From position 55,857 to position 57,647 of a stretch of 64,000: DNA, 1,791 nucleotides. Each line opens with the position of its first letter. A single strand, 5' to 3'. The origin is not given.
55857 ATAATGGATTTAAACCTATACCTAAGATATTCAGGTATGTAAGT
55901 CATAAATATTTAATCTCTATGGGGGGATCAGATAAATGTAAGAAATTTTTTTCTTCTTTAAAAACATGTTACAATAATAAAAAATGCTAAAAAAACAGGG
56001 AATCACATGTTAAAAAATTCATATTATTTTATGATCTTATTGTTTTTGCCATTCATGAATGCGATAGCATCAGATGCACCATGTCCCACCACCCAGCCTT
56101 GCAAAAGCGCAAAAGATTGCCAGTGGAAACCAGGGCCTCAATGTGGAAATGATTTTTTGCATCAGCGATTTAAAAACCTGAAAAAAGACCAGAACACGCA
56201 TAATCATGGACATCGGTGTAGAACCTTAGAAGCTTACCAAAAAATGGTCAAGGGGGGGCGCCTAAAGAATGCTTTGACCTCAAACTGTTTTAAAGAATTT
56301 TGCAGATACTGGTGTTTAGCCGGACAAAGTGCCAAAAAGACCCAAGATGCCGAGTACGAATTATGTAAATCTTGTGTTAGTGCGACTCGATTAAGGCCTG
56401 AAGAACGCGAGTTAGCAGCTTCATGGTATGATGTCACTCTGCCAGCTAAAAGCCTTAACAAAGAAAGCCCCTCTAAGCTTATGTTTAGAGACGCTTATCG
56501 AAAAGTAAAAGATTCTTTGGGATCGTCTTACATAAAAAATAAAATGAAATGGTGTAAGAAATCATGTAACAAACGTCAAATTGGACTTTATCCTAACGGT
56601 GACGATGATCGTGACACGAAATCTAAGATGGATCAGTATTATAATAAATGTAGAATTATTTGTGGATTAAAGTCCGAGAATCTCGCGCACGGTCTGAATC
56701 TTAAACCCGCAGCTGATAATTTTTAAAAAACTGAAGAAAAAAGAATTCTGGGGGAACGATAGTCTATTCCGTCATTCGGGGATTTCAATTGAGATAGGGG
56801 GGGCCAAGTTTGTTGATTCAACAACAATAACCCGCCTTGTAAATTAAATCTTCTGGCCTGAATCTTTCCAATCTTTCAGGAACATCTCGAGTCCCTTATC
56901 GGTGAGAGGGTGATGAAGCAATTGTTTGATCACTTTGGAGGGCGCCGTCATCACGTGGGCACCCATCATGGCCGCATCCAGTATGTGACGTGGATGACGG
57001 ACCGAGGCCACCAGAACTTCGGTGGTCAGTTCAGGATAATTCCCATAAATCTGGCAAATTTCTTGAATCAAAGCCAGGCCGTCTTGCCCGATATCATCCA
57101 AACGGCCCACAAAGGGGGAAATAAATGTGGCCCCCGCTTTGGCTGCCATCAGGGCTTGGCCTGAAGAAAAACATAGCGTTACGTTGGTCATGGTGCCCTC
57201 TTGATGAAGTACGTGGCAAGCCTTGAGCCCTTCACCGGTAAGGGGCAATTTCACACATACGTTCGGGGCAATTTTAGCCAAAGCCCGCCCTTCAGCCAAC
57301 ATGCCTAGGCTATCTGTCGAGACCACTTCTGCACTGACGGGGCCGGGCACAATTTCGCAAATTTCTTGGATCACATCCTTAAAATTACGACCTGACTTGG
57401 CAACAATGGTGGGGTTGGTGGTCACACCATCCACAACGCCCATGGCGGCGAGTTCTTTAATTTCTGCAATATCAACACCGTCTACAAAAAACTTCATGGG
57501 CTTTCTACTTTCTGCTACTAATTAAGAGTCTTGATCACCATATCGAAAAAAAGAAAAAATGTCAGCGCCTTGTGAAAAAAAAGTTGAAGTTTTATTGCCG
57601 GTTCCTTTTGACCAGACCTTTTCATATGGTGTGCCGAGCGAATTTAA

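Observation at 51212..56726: Island of signal-peptide proteins of unknown function with a tyrosine recombinase, wedged between glyQS and tal-priA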

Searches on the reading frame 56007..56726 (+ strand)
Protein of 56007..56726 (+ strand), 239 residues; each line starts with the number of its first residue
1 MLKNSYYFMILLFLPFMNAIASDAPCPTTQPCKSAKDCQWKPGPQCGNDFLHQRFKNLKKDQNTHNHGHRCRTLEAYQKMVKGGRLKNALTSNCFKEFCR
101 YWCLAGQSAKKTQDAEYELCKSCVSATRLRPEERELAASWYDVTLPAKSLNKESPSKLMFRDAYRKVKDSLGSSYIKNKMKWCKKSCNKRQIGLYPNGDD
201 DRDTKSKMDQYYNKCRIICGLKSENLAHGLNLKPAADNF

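Call 3: search_protein_families(library=pfam, proteins=[window:56007-56726:+], max_evalue=0.1)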
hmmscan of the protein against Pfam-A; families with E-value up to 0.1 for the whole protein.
window:56007-56726:+ (239 aa): 1 family
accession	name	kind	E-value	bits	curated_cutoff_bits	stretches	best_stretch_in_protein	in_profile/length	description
PF07127.16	Nodulin_late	-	0.00072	20.3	30.4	1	6-42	8-41/54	Late nodulin domain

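Call 6: search_protein_families(library=ncbifam, proteins=[window:56007-56726:+], max_evalue=0.01)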
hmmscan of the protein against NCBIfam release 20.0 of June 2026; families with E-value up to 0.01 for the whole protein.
window:56007-56726:+ (239 aa): 0 families

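Call 33: search_protein_families(library=pfam, proteins=[window:56070-56723:+], max_evalue=10)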
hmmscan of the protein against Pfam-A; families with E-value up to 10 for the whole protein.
seq(218 aa): 1 family
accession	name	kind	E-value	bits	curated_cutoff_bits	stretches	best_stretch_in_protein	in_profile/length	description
PF18796.6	LPD1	-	0.17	12.4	27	1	147-193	26-73/78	Large polyvalent protein-associated domain 1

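Call 48: find_homologous_proteins(query=window:56007-56726:+, max_evalue=0.01)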
Query window:56007-56726:+ (239 aa): 1 proteins with E <= 0.01 among 270 candidates.
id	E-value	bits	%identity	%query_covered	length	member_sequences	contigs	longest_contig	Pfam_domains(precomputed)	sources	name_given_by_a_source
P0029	5.5e-164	562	100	100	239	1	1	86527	-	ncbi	ncbi:MAG: hypothetical protein ACK5PQ_04915 [Alphaproteobacteria bacterium]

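Call 76: search_protein_families(library=ncbifam, proteins=[L005:7420-8325:+, L014:2811-3716:+, L012:4729-5634:+, L012:5658-6455:-, L012:6591-6956:+, L012:7142-7504:+, L005:8468-9277:-], max_evalue=0.00001)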
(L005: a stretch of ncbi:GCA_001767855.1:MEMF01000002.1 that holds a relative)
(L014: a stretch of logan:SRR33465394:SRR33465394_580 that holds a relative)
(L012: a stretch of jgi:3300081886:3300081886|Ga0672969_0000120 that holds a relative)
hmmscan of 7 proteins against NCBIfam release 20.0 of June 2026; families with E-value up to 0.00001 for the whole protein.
L005:7420-8325:+ (301 aa): 11 families
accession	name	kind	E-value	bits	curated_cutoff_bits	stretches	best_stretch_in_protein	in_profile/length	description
TIGR02224.1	recomb_XerC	equivalog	3.1e-90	302.5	335.15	1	7-301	2-293/295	tyrosine recombinase XerC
TIGR02225.1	recomb_XerD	equivalog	3.3e-72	243.3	329.6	1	7-301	2-290/290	site-specific tyrosine recombinase XerD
NF001399.0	PRK00283.1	subfamily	2.4e-71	240.4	279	1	7-301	11-299/300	tyrosine recombinase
NF040815.2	recomb_XerA_Arch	equivalog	3.6e-60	203.8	220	1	16-294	10-263/263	site-specific tyrosine recombinase/integron integrase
NF002331.0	PRK01287.1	subfamily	2.4e-42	145.2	371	1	6-299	31-326/365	site-specific tyrosine recombinase XerC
TIGR02249.1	integrase_gron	subfamily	1.5e-36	126.3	265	2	222-292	237-307/315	integron integrase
NF003462.0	PRK05084.1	equivalog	6.1e-31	107.4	267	1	140-295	195-354/360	tyrosine recombinase XerS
NF011946.0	PRK15417.1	equivalog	4e-19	69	435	1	236-287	266-317/337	integron integrase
NF007371.0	PRK09871.1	subfamily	9.3e-12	44.9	222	1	135-295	21-184/198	tyrosine-type DNA invertase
NF040693.1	recomb_GmtY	equivalog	2.8e-09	36.7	340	1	244-292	391-439/441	gamma-mobile-trio recombinase GmtY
NF007370.0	PRK09870.1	subfamily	2.9e-07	30.3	221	1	150-298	42-192/200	tyrosine-type DNA invertase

L014:2811-3716:+ (301 aa): 11 families
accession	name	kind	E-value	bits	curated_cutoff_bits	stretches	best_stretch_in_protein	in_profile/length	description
TIGR02224.1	recomb_XerC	equivalog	4.1e-91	305.4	335.15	1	6-301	1-293/295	tyrosine recombinase XerC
TIGR02225.1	recomb_XerD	equivalog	5.4e-74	249.1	329.6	1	7-301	2-290/290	site-specific tyrosine recombinase XerD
NF001399.0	PRK00283.1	subfamily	6.2e-73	245.6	279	1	5-301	9-299/300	tyrosine recombinase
NF040815.2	recomb_XerA_Arch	equivalog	2.2e-61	207.7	220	1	16-294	10-263/263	site-specific tyrosine recombinase/integron integrase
NF002331.0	PRK01287.1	subfamily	6.1e-42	143.9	371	1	5-299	30-326/365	site-specific tyrosine recombinase XerC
TIGR02249.1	integrase_gron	subfamily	9.3e-37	127.1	265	2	221-292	236-307/315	integron integrase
NF003462.0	PRK05084.1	equivalog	3.6e-32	111.5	267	1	140-295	195-354/360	tyrosine recombinase XerS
NF011946.0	PRK15417.1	equivalog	4.1e-19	68.9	435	1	239-287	269-317/337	integron integrase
NF007371.0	PRK09871.1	subfamily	5.9e-13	48.8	222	1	137-295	23-184/198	tyrosine-type DNA invertase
NF040693.1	recomb_GmtY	equivalog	1.2e-09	37.9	340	1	244-292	391-439/441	gamma-mobile-trio recombinase GmtY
NF007370.0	PRK09870.1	subfamily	1.6e-07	31.2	221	1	140-298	32-192/200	tyrosine-type DNA invertase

L012:4729-5634:+ (301 aa): 11 families
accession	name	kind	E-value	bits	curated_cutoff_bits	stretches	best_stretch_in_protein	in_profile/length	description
TIGR02224.1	recomb_XerC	equivalog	4.9e-90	301.9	335.15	1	7-301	2-293/295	tyrosine recombinase XerC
TIGR02225.1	recomb_XerD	equivalog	2.9e-74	250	329.6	1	6-301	1-290/290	site-specific tyrosine recombinase XerD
NF001399.0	PRK00283.1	subfamily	5.7e-73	245.8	279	1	4-301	8-299/300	tyrosine recombinase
NF040815.2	recomb_XerA_Arch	equivalog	1.7e-59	201.6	220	1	16-294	10-263/263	site-specific tyrosine recombinase/integron integrase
NF002331.0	PRK01287.1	subfamily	1.4e-41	142.7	371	1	6-299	31-326/365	site-specific tyrosine recombinase XerC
TIGR02249.1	integrase_gron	subfamily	3.7e-37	128.4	265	2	221-292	236-307/315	integron integrase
NF003462.0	PRK05084.1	equivalog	3.7e-30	104.9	267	1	140-294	195-353/360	tyrosine recombinase XerS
NF011946.0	PRK15417.1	equivalog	3.8e-19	69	435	2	241-287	271-317/337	integron integrase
NF007371.0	PRK09871.1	subfamily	1.2e-12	47.8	222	1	134-294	20-183/198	tyrosine-type DNA invertase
NF007370.0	PRK09870.1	subfamily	5.8e-09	35.9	221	1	119-297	15-191/200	tyrosine-type DNA invertase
NF040693.1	recomb_GmtY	equivalog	9.3e-09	35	340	1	244-292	391-439/441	gamma-mobile-trio recombinase GmtY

L012:5658-6455:- (265 aa): 0 families

L012:6591-6956:+ (121 aa): 0 families

L012:7142-7504:+ (120 aa): 0 families

L005:8468-9277:- (269 aa): 2 families
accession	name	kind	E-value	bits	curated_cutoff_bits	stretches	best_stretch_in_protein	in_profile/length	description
NF007756.0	PRK10437.1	equivalog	3.8e-09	36.3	251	1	47-136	18-109/220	carbonate dehydratase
NF011765.0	PRK15219.1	subfamily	8.2e-07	28.7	221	1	59-222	85-236/245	carbonic anhydrase family protein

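Call 80: search_protein_families(library=phrogs, proteins=[window:56007-56726:+], max_evalue=0.01)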
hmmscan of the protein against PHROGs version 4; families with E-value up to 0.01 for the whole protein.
window:56007-56726:+ (239 aa): 0 families

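Call 81: search_protein_families(library=padloc, proteins=[window:56007-56726:+], max_evalue=0.01)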
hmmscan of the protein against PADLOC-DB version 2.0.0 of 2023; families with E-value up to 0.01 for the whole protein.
window:56007-56726:+ (239 aa): 0 families

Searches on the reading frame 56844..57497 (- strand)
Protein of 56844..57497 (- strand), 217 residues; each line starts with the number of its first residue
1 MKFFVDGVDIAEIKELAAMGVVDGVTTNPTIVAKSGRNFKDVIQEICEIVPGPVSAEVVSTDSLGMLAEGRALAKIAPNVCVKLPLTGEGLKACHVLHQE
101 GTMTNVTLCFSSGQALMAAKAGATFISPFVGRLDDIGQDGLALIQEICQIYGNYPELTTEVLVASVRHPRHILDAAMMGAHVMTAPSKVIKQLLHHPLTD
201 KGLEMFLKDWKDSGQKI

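Call 6: search_protein_families(library=ncbifam, proteins=[window:56844-57497:-], max_evalue=0.01)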
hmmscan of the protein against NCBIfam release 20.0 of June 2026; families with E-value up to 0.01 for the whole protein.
window:56844-57497:- (217 aa): 11 families
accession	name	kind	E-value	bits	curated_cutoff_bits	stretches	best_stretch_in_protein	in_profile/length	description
TIGR00875.1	fsa_talC_mipB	equivalog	7.1e-90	300.1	245.95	1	1-212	1-211/213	fructose-6-phosphate aldolase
NF009296.0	PRK12653.1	subfamily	9.3e-45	153.1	306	1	1-213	1-214/220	fructose-6-phosphate aldolase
NF009299.0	PRK12656.1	equivalog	2.8e-30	105.5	214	1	1-212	1-215/222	fructose-6-phosphate aldolase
TIGR02134.1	transald_staph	equivalog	2.1e-23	83.3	281.95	1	2-217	7-235/236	transaldolase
TIGR00874.1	talAB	equivalog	2e-19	70.1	396.2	1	26-195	63-252/317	transaldolase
NF008965.0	PRK12309.1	equivalog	2.8e-16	59.5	550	1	44-194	87-257/392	transaldolase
NF009001.0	PRK12346.1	subfamily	1.6e-15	57.5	439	1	17-193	55-251/316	transaldolase A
NF002881.0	PRK03343.1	subfamily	2.3e-11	43.4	367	1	52-121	105-179/370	transaldolase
NF003026.0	PRK03903.1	equivalog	3e-07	29.9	344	1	61-121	104-166/323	transaldolase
TIGR00876.1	tal_mycobact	equivalog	1.9e-06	27.5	233.75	1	73-115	118-162/350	transaldolase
NF007080.0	PRK09533.1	equivalog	1.2e-05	23.3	712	1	56-115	109-173/949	bifunctional transaldolase/phosoglucose isomerase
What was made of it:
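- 56844..57497 (-): fsa/tal-type aldolase (core). It lies directly upstream of xerC in relatives. TIGR00875, 300 bits, above cutoff (call 6).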

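Call 76: search_protein_families(library=ncbifam, proteins=[L005:7420-8325:+, L014:2811-3716:+, L012:4729-5634:+, L012:5658-6455:-, L012:6591-6956:+, L012:7142-7504:+, L005:8468-9277:-], max_evalue=0.00001)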
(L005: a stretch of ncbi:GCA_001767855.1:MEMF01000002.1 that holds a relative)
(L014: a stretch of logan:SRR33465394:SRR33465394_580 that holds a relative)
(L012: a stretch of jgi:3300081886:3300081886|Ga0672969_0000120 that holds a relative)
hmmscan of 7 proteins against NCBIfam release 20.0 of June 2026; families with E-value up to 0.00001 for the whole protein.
L005:7420-8325:+ (301 aa): 11 families
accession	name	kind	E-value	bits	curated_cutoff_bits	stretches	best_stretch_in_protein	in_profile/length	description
TIGR02224.1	recomb_XerC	equivalog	3.1e-90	302.5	335.15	1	7-301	2-293/295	tyrosine recombinase XerC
TIGR02225.1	recomb_XerD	equivalog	3.3e-72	243.3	329.6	1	7-301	2-290/290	site-specific tyrosine recombinase XerD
NF001399.0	PRK00283.1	subfamily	2.4e-71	240.4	279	1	7-301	11-299/300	tyrosine recombinase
NF040815.2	recomb_XerA_Arch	equivalog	3.6e-60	203.8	220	1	16-294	10-263/263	site-specific tyrosine recombinase/integron integrase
NF002331.0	PRK01287.1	subfamily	2.4e-42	145.2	371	1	6-299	31-326/365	site-specific tyrosine recombinase XerC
TIGR02249.1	integrase_gron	subfamily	1.5e-36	126.3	265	2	222-292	237-307/315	integron integrase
NF003462.0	PRK05084.1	equivalog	6.1e-31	107.4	267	1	140-295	195-354/360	tyrosine recombinase XerS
NF011946.0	PRK15417.1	equivalog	4e-19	69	435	1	236-287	266-317/337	integron integrase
NF007371.0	PRK09871.1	subfamily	9.3e-12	44.9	222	1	135-295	21-184/198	tyrosine-type DNA invertase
NF040693.1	recomb_GmtY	equivalog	2.8e-09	36.7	340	1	244-292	391-439/441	gamma-mobile-trio recombinase GmtY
NF007370.0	PRK09870.1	subfamily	2.9e-07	30.3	221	1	150-298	42-192/200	tyrosine-type DNA invertase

L014:2811-3716:+ (301 aa): 11 families
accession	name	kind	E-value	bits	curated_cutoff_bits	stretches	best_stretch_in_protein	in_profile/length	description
TIGR02224.1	recomb_XerC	equivalog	4.1e-91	305.4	335.15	1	6-301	1-293/295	tyrosine recombinase XerC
TIGR02225.1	recomb_XerD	equivalog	5.4e-74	249.1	329.6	1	7-301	2-290/290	site-specific tyrosine recombinase XerD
NF001399.0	PRK00283.1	subfamily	6.2e-73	245.6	279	1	5-301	9-299/300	tyrosine recombinase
NF040815.2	recomb_XerA_Arch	equivalog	2.2e-61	207.7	220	1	16-294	10-263/263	site-specific tyrosine recombinase/integron integrase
NF002331.0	PRK01287.1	subfamily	6.1e-42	143.9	371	1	5-299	30-326/365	site-specific tyrosine recombinase XerC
TIGR02249.1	integrase_gron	subfamily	9.3e-37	127.1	265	2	221-292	236-307/315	integron integrase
NF003462.0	PRK05084.1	equivalog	3.6e-32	111.5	267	1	140-295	195-354/360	tyrosine recombinase XerS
NF011946.0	PRK15417.1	equivalog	4.1e-19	68.9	435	1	239-287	269-317/337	integron integrase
NF007371.0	PRK09871.1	subfamily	5.9e-13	48.8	222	1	137-295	23-184/198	tyrosine-type DNA invertase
NF040693.1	recomb_GmtY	equivalog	1.2e-09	37.9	340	1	244-292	391-439/441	gamma-mobile-trio recombinase GmtY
NF007370.0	PRK09870.1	subfamily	1.6e-07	31.2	221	1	140-298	32-192/200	tyrosine-type DNA invertase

L012:4729-5634:+ (301 aa): 11 families
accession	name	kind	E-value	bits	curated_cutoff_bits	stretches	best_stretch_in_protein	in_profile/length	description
TIGR02224.1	recomb_XerC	equivalog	4.9e-90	301.9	335.15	1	7-301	2-293/295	tyrosine recombinase XerC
TIGR02225.1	recomb_XerD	equivalog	2.9e-74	250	329.6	1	6-301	1-290/290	site-specific tyrosine recombinase XerD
NF001399.0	PRK00283.1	subfamily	5.7e-73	245.8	279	1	4-301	8-299/300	tyrosine recombinase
NF040815.2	recomb_XerA_Arch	equivalog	1.7e-59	201.6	220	1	16-294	10-263/263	site-specific tyrosine recombinase/integron integrase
NF002331.0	PRK01287.1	subfamily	1.4e-41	142.7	371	1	6-299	31-326/365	site-specific tyrosine recombinase XerC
TIGR02249.1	integrase_gron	subfamily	3.7e-37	128.4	265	2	221-292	236-307/315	integron integrase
NF003462.0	PRK05084.1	equivalog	3.7e-30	104.9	267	1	140-294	195-353/360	tyrosine recombinase XerS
NF011946.0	PRK15417.1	equivalog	3.8e-19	69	435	2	241-287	271-317/337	integron integrase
NF007371.0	PRK09871.1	subfamily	1.2e-12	47.8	222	1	134-294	20-183/198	tyrosine-type DNA invertase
NF007370.0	PRK09870.1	subfamily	5.8e-09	35.9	221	1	119-297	15-191/200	tyrosine-type DNA invertase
NF040693.1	recomb_GmtY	equivalog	9.3e-09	35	340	1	244-292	391-439/441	gamma-mobile-trio recombinase GmtY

L012:5658-6455:- (265 aa): 0 families

L012:6591-6956:+ (121 aa): 0 families

L012:7142-7504:+ (120 aa): 0 families

L005:8468-9277:- (269 aa): 2 families
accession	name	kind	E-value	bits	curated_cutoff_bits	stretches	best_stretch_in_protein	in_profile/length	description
NF007756.0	PRK10437.1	equivalog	3.8e-09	36.3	251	1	47-136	18-109/220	carbonate dehydratase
NF011765.0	PRK15219.1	subfamily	8.2e-07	28.7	221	1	59-222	85-236/245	carbonic anhydrase family protein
